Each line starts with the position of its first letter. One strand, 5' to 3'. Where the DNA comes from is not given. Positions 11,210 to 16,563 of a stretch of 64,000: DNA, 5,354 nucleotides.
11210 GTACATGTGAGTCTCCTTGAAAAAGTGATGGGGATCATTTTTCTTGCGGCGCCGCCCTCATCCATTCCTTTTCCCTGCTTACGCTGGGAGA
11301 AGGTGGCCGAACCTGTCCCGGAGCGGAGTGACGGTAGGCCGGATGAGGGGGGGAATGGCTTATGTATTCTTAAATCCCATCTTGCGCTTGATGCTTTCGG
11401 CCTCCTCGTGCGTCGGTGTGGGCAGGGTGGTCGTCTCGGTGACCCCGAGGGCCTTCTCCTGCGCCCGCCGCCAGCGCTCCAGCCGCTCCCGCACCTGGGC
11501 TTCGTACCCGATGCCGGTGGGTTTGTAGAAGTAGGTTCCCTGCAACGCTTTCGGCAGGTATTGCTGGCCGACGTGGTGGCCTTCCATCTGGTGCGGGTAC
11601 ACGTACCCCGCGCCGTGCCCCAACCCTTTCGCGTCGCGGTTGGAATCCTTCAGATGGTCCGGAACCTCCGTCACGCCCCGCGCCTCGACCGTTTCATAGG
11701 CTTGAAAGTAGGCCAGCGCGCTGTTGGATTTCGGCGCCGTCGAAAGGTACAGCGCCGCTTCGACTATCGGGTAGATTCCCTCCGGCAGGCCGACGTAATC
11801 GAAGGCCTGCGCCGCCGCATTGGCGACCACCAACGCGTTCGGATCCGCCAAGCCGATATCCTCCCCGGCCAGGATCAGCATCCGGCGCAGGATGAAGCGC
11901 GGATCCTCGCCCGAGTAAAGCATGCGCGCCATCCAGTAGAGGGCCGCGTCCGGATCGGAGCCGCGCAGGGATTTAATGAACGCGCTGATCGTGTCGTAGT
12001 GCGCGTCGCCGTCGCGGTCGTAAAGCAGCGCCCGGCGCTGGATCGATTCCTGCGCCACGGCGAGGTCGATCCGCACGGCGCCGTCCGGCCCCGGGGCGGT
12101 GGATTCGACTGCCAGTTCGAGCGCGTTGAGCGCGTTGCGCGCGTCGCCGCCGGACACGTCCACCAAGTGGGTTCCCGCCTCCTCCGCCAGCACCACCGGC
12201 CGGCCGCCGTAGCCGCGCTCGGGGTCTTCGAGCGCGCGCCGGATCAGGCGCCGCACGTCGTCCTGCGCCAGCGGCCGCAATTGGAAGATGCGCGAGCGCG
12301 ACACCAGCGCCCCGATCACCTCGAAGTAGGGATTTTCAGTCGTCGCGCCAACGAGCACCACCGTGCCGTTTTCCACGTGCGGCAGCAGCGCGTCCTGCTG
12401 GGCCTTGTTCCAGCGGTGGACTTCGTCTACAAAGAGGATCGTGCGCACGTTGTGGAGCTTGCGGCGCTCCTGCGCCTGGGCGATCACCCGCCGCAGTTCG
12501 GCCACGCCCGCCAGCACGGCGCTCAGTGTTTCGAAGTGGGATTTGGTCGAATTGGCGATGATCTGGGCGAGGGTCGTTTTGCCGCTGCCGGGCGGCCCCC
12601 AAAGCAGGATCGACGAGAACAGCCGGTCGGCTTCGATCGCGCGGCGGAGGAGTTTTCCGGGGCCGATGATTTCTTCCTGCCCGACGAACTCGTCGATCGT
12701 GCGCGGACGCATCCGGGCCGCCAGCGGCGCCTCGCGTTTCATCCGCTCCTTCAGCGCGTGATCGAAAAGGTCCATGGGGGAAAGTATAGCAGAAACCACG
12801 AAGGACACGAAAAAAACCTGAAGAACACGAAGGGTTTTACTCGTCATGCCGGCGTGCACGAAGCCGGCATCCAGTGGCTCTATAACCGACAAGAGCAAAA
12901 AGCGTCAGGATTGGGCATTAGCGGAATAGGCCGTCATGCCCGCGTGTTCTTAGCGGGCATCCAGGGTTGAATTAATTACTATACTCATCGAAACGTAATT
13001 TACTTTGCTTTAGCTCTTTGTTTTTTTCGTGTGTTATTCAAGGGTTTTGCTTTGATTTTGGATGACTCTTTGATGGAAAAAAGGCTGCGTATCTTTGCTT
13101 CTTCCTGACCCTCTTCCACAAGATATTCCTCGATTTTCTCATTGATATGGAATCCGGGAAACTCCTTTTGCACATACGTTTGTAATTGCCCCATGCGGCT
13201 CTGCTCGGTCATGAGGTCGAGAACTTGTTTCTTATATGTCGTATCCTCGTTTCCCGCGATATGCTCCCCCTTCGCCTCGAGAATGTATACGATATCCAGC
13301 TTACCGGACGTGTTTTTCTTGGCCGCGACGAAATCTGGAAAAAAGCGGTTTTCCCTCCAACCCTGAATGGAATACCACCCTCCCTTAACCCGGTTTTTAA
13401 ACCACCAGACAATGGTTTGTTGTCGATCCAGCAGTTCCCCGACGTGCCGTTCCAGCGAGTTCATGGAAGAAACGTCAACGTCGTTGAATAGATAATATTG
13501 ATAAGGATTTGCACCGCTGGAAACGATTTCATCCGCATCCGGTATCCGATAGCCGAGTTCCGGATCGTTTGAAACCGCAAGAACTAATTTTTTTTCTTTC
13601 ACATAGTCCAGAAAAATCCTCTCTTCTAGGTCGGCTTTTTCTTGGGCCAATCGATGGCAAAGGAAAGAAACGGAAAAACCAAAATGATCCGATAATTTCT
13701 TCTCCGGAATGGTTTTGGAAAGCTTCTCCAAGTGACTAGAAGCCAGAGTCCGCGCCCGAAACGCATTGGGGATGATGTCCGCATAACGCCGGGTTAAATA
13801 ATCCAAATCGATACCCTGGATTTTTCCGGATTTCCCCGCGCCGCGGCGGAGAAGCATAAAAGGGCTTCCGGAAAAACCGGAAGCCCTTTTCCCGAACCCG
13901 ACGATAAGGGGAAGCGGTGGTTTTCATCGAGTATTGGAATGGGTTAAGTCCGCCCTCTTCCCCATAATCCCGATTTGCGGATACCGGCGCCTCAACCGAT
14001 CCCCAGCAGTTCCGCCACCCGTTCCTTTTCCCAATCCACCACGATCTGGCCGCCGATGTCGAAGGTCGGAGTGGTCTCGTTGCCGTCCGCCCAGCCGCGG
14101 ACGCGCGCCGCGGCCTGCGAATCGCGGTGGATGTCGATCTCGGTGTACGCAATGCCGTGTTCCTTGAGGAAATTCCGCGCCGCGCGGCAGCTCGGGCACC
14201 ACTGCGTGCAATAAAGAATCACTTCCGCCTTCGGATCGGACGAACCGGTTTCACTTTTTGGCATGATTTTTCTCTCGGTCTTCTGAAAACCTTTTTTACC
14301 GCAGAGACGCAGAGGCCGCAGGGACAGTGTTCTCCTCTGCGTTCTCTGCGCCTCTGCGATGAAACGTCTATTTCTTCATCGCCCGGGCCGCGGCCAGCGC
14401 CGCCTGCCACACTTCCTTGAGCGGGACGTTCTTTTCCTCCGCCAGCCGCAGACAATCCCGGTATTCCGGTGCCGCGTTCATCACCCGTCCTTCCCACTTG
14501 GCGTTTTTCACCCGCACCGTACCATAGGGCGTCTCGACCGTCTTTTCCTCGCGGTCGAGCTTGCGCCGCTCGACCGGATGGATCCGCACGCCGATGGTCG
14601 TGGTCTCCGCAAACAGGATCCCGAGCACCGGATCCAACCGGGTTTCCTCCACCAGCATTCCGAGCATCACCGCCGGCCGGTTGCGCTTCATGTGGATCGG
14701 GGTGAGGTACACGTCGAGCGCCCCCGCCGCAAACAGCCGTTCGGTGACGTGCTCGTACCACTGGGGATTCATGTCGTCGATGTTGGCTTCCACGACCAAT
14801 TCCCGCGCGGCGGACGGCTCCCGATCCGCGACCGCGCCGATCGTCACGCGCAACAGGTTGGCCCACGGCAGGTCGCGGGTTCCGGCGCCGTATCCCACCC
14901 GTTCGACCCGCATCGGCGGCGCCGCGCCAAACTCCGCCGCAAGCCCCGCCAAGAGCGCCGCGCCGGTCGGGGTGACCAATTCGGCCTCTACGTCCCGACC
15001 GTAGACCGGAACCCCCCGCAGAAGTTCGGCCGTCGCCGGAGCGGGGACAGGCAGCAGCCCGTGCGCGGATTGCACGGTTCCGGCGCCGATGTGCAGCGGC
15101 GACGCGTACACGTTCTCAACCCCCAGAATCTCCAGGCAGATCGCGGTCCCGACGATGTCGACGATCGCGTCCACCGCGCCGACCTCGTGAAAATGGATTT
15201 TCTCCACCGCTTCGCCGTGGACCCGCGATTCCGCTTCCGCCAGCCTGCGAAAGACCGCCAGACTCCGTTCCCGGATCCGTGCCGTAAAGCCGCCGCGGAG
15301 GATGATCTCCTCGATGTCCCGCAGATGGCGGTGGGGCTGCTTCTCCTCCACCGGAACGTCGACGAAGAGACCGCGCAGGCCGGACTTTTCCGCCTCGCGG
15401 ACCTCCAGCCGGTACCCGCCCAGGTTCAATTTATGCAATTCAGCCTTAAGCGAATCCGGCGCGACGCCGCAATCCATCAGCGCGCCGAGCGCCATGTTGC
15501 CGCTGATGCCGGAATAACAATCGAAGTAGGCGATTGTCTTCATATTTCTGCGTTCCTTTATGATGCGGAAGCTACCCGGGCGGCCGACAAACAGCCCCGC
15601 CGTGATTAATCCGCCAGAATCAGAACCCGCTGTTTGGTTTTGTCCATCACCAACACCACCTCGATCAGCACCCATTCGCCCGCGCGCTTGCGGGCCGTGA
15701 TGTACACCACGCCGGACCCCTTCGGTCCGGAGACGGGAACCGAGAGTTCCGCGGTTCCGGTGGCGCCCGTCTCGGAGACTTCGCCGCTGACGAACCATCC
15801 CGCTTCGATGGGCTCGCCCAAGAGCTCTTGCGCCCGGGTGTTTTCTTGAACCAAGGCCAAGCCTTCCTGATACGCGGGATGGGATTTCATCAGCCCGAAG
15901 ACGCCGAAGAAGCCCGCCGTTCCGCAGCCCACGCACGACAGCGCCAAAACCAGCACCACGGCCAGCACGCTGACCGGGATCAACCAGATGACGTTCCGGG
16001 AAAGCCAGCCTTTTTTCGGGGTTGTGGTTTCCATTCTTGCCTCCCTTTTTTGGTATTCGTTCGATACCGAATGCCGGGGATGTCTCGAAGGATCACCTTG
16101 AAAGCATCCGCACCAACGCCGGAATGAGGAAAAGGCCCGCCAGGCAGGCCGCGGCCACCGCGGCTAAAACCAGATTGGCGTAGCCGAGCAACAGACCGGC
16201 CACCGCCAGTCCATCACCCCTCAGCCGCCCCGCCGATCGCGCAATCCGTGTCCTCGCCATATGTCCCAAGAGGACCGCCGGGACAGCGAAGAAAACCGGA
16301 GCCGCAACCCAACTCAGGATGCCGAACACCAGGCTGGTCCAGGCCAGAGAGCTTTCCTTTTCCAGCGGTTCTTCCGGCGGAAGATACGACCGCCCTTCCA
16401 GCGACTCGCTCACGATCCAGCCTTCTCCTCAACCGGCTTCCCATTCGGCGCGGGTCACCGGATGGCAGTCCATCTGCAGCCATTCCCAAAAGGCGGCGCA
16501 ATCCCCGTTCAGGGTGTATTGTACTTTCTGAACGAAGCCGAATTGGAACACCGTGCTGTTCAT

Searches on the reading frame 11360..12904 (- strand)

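Call 10: search_protein_families(library=pfam, proteins=[window:11360-12904:-], max_evalue=0.001)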
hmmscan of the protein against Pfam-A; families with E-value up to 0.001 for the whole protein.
window:11360-12904:- (514 aa): 17 families
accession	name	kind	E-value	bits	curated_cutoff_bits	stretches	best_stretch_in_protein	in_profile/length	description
PF12002.13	MgsA_C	-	3.4e-61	206.4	27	1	315-478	1-166/167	MgsA AAA+ ATPase C terminal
PF16193.11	AAA_assoc_2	-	1.7e-27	95.9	34.3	1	235-314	3-81/81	AAA C-terminal domain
PF05496.18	RuvB_N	-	4.4e-16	59.5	27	1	65-184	1-115/159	Holliday junction DNA helicase RuvB P-loop domain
PF00004.35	AAA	-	1.5e-15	58.2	21.2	1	99-206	1-125/131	ATPase family associated with various cellular activities (AAA)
PF07728.20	AAA_5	-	5.6e-06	26.8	22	1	99-198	2-119/139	AAA domain (dynein-related subfamily)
PF13191.12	AAA_16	-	1e-05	26.6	32.6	1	73-123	2-51/167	AAA ATPase domain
PF00158.32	Sigma54_activat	-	1.5e-05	25.2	20.2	0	97-192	23-132/168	Sigma-54 interaction domain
PF13173.12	AAA_14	-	1.8e-05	25.2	27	1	99-215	5-126/129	AAA domain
PF13245.12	AAA_19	-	3.8e-05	24.3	25.1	0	116-193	57-131/134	AAA domain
PF13401.12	AAA_22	-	5.4e-05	24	27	0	98-151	7-64/130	AAA domain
PF01078.27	Mg_chelatase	-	8.1e-05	22.6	20.3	0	98-117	24-43/207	Magnesium chelatase, subunit ChlI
PF20720.3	nSTAND3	-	0.00018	21.6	27.2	1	88-143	9-63/155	Novel STAND NTPase 3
PF13207.12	AAA_17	-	0.00035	21.3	27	1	103-164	2-63/136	AAA domain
PF04851.21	ResIII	-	0.00041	20.7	22.5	0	138-190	111-163/164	Type III restriction enzyme, res subunit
PF13238.12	AAA_18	-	0.00047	21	29.4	1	99-182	1-74/128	AAA domain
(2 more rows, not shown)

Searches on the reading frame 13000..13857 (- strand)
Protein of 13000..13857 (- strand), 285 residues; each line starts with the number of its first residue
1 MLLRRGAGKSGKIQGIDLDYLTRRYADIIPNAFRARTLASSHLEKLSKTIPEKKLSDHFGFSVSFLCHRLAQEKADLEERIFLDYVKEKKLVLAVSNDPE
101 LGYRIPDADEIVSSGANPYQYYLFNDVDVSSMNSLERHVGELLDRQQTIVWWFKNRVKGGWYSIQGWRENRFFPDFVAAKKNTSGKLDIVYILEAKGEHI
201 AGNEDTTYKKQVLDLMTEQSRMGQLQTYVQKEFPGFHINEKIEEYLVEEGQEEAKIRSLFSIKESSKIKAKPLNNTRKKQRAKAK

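Call 9: search_protein_families(library=pfam, proteins=[window:13000-13857:-], max_evalue=0.001)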
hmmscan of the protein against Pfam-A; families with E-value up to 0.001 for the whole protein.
window:13000-13857:- (285 aa): 0 families

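Call 65: search_protein_families(library=padloc, proteins=[window:13000-13857:-], max_evalue=0.001)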
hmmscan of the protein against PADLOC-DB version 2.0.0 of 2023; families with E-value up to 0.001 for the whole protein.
window:13000-13857:- (285 aa): 1 family
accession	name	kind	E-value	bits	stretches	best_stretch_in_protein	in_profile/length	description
PDLC03653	REase_III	-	1.3e-21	74.5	1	14-221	628-847/883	Type III restriction enzyme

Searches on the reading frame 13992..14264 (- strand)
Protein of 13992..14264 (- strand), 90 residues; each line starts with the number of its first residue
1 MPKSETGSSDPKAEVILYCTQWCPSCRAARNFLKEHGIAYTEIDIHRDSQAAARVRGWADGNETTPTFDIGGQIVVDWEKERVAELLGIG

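Call 66: search_protein_families(library=pfam, proteins=[window:13992-14264:-], max_evalue=0.01)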
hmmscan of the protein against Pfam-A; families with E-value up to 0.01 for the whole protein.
window:13992-14264:- (90 aa): 4 families
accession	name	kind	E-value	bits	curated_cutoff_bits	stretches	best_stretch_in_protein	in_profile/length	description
PF00462.30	Glutaredoxin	-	3e-13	50.2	22.9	1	15-75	1-60/60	Glutaredoxin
PF13417.12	GST_N_3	-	0.0007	20.3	22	1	17-77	1-59/75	Glutathione S-transferase, N-terminal domain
PF13409.12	GST_N_2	-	0.0052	17.8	25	1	22-77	1-59/70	Glutathione S-transferase, N-terminal domain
PF13462.12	Thioredoxin_4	-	0.0086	16.7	23.2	0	7-31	9-33/165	Thioredoxin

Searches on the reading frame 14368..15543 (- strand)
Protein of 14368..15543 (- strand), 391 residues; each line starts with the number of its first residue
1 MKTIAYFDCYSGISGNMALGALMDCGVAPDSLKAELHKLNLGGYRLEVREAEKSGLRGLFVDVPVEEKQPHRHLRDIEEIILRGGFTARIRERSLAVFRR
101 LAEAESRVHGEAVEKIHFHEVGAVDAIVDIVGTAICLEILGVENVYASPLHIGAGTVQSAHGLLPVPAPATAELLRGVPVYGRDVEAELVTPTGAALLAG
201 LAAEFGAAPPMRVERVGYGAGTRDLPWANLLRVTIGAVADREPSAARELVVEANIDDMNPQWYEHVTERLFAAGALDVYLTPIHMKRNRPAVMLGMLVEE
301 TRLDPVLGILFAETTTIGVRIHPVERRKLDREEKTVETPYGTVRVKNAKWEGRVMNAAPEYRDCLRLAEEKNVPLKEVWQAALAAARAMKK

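Call 66: search_protein_families(library=pfam, proteins=[window:14368-15543:-], max_evalue=0.01)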
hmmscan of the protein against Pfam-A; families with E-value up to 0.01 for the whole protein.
window:14368-15543:- (391 aa): 1 family
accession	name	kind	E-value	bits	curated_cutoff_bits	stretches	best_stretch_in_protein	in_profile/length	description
PF01969.22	Ni_insertion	-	3.2e-146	487.7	22.1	1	5-378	1-374/375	Nickel insertion protein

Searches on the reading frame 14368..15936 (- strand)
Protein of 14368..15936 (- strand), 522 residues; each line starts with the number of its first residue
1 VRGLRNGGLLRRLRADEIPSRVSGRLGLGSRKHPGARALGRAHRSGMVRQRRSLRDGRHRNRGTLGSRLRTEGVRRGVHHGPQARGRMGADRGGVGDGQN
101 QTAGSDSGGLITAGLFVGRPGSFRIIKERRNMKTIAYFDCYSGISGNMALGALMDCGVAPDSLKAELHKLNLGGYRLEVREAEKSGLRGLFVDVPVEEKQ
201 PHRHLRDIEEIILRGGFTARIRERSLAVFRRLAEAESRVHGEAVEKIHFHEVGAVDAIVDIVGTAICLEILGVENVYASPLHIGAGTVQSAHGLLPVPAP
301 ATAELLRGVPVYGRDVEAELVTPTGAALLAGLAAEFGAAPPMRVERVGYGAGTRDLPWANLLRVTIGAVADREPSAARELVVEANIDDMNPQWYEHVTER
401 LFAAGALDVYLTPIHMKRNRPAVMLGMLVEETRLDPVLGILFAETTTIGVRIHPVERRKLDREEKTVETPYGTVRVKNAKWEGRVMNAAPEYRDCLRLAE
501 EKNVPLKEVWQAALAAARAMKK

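Call 9: search_protein_families(library=pfam, proteins=[window:14368-15936:-], max_evalue=0.001)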
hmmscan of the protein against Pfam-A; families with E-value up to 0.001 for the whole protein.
window:14368-15936:- (522 aa): 1 family
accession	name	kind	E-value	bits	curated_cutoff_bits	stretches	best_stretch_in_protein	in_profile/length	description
PF01969.22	Ni_insertion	-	8.5e-146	486.3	22.1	1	136-509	1-374/375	Nickel insertion protein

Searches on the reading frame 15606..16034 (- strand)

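Call 9: search_protein_families(library=pfam, proteins=[window:15606-16034:-], max_evalue=0.001)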
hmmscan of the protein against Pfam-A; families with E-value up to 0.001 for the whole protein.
window:15606-16034:- (142 aa): 1 family
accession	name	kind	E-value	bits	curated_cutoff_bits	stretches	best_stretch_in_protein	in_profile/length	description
PF08695.16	Coa1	-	3.5e-19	69.1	22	1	30-135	4-112/117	Cytochrome oxidase complex assembly protein 1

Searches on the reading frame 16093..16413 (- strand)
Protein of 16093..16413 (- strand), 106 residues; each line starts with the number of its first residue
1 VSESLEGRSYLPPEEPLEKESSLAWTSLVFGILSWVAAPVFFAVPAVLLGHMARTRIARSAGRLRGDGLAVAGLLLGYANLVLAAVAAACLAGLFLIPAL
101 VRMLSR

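Call 66: search_protein_families(library=pfam, proteins=[window:16093-16413:-], max_evalue=0.01)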
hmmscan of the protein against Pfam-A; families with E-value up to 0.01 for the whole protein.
window:16093-16413:- (106 aa): 2 families
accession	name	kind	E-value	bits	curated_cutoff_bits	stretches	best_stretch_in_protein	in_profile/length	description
PF13828.11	DUF4190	-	3.1e-16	59.3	35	1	23-86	1-61/62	Domain of unknown function (DUF4190)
PF13197.11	DUF4013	-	7.7e-05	23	26.9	1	25-104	41-120/168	Protein of unknown function (DUF4013)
